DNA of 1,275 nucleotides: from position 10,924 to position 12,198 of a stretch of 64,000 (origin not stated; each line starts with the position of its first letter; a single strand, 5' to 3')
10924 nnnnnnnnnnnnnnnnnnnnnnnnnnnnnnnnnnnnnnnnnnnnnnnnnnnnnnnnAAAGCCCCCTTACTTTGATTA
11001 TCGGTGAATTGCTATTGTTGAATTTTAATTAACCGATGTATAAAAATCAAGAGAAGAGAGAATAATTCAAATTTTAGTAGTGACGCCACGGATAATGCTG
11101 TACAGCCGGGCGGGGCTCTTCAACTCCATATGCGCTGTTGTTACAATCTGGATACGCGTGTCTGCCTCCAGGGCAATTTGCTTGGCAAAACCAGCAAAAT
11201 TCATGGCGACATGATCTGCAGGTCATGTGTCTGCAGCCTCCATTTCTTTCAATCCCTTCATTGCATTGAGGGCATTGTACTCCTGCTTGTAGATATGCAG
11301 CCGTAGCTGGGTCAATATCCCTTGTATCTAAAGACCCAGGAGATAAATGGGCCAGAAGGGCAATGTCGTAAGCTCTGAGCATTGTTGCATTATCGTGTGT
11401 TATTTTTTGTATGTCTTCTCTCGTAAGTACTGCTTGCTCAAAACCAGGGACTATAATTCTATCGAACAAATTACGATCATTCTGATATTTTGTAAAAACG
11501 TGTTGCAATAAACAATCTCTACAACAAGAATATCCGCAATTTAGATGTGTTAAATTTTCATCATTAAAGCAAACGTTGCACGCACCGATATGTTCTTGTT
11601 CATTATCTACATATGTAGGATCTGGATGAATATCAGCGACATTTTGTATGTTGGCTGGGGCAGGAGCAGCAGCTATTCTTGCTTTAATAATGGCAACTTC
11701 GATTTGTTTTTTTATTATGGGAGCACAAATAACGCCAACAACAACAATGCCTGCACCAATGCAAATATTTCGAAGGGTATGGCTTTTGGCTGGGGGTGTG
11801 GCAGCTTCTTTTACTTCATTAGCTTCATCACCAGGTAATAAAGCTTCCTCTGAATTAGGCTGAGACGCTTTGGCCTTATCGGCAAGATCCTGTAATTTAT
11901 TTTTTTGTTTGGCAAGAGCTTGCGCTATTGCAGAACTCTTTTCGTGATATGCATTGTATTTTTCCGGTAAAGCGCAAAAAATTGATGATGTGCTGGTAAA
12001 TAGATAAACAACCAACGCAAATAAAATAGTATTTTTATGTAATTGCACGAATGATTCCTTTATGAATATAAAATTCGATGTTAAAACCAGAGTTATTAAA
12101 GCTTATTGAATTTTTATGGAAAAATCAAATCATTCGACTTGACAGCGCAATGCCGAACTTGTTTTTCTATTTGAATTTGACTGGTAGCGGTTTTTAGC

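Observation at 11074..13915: Tandem membrane-anchored RING1-Rcat (RBR-type) ubiquitin-ligase-like proteins without an IBR, next to a secreted ankyrin protein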

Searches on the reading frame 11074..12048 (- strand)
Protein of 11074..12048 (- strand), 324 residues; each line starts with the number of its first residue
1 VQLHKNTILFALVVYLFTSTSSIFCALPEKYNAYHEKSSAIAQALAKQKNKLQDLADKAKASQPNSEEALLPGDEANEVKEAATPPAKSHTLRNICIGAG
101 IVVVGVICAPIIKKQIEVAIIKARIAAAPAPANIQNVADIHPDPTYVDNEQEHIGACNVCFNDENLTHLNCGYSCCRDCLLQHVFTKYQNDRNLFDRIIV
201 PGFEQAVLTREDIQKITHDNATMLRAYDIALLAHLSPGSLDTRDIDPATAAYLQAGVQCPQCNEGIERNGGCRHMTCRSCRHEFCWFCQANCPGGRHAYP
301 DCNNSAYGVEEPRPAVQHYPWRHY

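Call 3: search_protein_families(library=pfam, proteins=[window:11074-12048:-], max_evalue=1)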
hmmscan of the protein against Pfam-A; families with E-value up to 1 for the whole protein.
window:11074-12048:- (324 aa): 6 families
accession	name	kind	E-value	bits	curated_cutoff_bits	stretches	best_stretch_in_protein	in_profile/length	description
PF22191.2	IBR_1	-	1.3e-11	44.6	27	1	256-290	3-37/47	IBR domain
PF22605.2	IBR_2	-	1.8e-06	28.4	27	1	259-291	8-42/49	IBR domain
PF01485.27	IBR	-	1e-05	25.9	24.3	1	257-292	19-59/65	IBR domain, a half RING-finger domain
PF12750.12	Maff2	-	0.17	12.2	27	1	84-112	38-66/70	Maff2 family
PF19762.4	DUF6249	-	0.2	12.1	33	1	44-109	21-77/104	Domain of unknown function (DUF6249)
PF24921.1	RING_XB3-XBAT31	-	0.84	10.2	50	1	157-189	2-35/57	E3 ubiquitin-protein ligase XB3/XBAT31 RING finger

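Call 4: search_protein_families(library=ncbifam, proteins=[window:11074-12048:-], max_evalue=1)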
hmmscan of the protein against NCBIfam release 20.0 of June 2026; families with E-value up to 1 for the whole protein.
window:11074-12048:- (324 aa): 1 family
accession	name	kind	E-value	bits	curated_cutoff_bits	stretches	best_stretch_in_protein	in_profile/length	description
NF006417.0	PRK08665.1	equivalog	0.56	8.3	961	1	254-285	729-758/759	vitamin B12-dependent ribonucleotide reductase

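Call 61: predict_structure(alignment_id=A4)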
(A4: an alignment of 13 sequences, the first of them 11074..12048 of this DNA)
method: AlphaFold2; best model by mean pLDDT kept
length: 324 residues; sequences in the alignment: 13
mean_pLDDT: 65.1   pTM: 0.34
mean pLDDT of the five models: 65.1, 64.4, 61.9, 59.3, 58.0
residues with pLDDT >= 90: 46; 70-90: 94; 50-70: 86; < 50: 98
segments of 3 or more residues with pLDDT < 50: 1-5, 25-36, 68-87, 129-153, 239-242, 295-324
pLDDT, mean of each block of 10 residues (from residue 1): 51 61 47 51 68 68 55 42 46 64 70 77 66 41 43 65 86 90 95 91 87 95 91 67 54 65 75 80 78 54 37 36 38
secondary structure, 60 per line:
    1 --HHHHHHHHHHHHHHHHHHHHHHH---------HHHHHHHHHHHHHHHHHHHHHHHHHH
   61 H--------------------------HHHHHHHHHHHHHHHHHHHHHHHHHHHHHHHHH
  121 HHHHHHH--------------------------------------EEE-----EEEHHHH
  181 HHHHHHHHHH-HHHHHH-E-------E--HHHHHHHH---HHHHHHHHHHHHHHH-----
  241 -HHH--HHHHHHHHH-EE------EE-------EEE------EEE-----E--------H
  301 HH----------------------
elements in order: H3-25 H35-61 H88-127 E166-168 E174-176 H177-190 H192-197 H210-217 H221-235 H247-255 E274-276 E283-285

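Call 64: search_solved_structures(query=window:11074-12048:-, max_evalue=0.01, show_alignments=1)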
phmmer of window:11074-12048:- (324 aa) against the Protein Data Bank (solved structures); distinct sequences matched with E-value up to 0.01: 40.
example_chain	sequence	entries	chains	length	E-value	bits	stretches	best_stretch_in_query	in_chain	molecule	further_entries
7od1_A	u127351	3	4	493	3.8e-10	42.7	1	246-303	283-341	E3 ubiquitin-protein ligase ARIH2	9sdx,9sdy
9t7v_H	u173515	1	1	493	3.8e-10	42.7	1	246-303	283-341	E3 ubiquitin-protein ligase ARIH2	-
7oni_H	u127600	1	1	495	3.8e-10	42.7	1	246-303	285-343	E3 ubiquitin-protein ligase ARIH2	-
2m9y_A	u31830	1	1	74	6.8e-08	35.3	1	244-304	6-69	E3 ubiquitin-protein ligase ARIH1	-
5udh_A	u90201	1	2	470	1.1e-07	34.6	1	244-304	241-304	E3 ubiquitin-protein ligase ARIH1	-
7b5l_H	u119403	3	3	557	1.4e-07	34.2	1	244-304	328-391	E3 ubiquitin-protein ligase ARIH1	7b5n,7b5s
7b5m_H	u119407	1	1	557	1.4e-07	34.2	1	244-304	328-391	E3 ubiquitin-protein ligase ARIH1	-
5tte_B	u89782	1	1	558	1.4e-07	34.2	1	244-304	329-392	E3 ubiquitin-protein ligase ARIH1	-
4kbl_A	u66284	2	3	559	1.4e-07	34.2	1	244-304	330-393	E3 ubiquitin-protein ligase ARIH1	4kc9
1wd2_A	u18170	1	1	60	1.6e-07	34.1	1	258-304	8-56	Ariadne-1 protein homolog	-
8q7e_A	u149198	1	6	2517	2.6e-07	33.4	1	257-304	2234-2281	Cullin-9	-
8q7h_A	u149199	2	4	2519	2.6e-07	33.4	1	257-304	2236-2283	Cullin-9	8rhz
2lwr_A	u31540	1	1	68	3.5e-06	29.7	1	254-291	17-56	SD01679p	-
9c5e_A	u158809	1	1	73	3.9e-06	29.5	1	256-291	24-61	E3 ubiquitin-protein ligase parkin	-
2m48_A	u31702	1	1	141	9.9e-05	24.9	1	256-291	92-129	E3 UBIQUITIN-PROTEIN LIGASE PARKIN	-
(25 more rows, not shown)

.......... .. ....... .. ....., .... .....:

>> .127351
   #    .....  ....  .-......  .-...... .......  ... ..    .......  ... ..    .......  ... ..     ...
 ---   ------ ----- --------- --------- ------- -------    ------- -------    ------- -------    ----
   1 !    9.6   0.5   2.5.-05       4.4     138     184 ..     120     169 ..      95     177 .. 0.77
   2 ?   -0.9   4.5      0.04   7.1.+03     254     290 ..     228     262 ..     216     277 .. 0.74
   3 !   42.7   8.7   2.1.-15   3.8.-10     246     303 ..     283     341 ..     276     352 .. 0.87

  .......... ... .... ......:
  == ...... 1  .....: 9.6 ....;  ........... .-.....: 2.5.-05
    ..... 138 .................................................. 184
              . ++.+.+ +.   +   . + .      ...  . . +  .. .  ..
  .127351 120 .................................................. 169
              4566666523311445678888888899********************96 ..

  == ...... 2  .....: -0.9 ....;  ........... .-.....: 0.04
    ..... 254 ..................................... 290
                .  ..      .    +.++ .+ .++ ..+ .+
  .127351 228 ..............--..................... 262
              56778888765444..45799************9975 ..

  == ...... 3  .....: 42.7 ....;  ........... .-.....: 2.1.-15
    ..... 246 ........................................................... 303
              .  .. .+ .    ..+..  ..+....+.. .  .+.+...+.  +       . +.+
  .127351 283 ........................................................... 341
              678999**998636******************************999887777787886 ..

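Call 97: fold_search(model_id=the predicted structure, library=pdb)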
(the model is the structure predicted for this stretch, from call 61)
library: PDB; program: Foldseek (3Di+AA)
matches with E <= 10: 164; with E <= 0.001: 22
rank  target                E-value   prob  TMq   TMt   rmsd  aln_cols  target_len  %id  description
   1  5n38_A                1.2e-04  1.00  0.20  0.18  21.5       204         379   17  S65DParkin and pUB complex (released 2017-04-19)
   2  8ik6_A                2.0e-04  1.00  0.18  0.22  20.1       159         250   20  pUbl depleted Parkin complex with pUbiquitin (released 2024-09-11)
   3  8ikv_A                2.1e-04  1.00  0.20  0.21  23.0       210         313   17  pUbl depleted phospho-Parkin(K211N,R163D) in complex with pUb (released 2024-09-11)
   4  4i1h                  2.2e-04  1.00  0.19  0.20  23.2       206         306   16  Structure of Parkin E3 ligase (released 2013-06-19)
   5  4zyn_A                2.5e-04  1.00  0.19  0.17  22.6       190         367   19  Crystal Structure of Parkin E3 ubiquitin ligase (linker deletion; delta 86-130) (released 2015-08-19)
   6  7b5l_H                2.7e-04  0.99  0.17  0.14  13.7       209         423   19  Ubiquitin ligation to F-box protein substrates by SCF-RBR E3-E3 super-assembly: NEDD8-CUL1-RBX1-SKP1-SKP2-CKSHS1-Cycli (released 2021-02-10)
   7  7od1_A                3.6e-04  0.99  0.15  0.12  19.8       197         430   23  Crystal structure of RBR ubiquitin ligase ARIH2 (released 2021-09-15)
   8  5n2w_A                3.8e-04  1.00  0.20  0.17  21.6       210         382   16  WT-Parkin and pUB complex (released 2017-04-19)
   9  8ikm_A                3.8e-04  1.00  0.18  0.23  12.6       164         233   18  Trans complex of phospho parkin (released 2024-09-11)
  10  4k7d_A                4.1e-04  1.00  0.18  0.19  23.5       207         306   18  Crystal Structure of Parkin C-terminal RING domains (released 2013-05-15)
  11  8wzo_A                4.9e-04  1.00  0.21  0.22  21.6       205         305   18  Parkin in complex with phospho NEDD8 (released 2024-09-18)
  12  8eb0_A                5.2e-04  1.00  0.19  0.24  13.2       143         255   20  RNF216/E2-Ub/Ub transthiolation complex (released 2023-01-18)
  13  8ikv_C                5.2e-04  1.00  0.20  0.21  22.8       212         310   17  pUbl depleted phospho-Parkin(K211N,R163D) in complex with pUb (released 2024-09-11)
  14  8ikt_A                5.8e-04  1.00  0.18  0.23  12.6       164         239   18  Ternary trans-complex of phospho-parkin with cis ACT and pUb (released 2024-09-11)
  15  8jwv                  5.8e-04  1.00  0.18  0.19  12.9       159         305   19  Untethered R0RBR (released 2024-07-03)
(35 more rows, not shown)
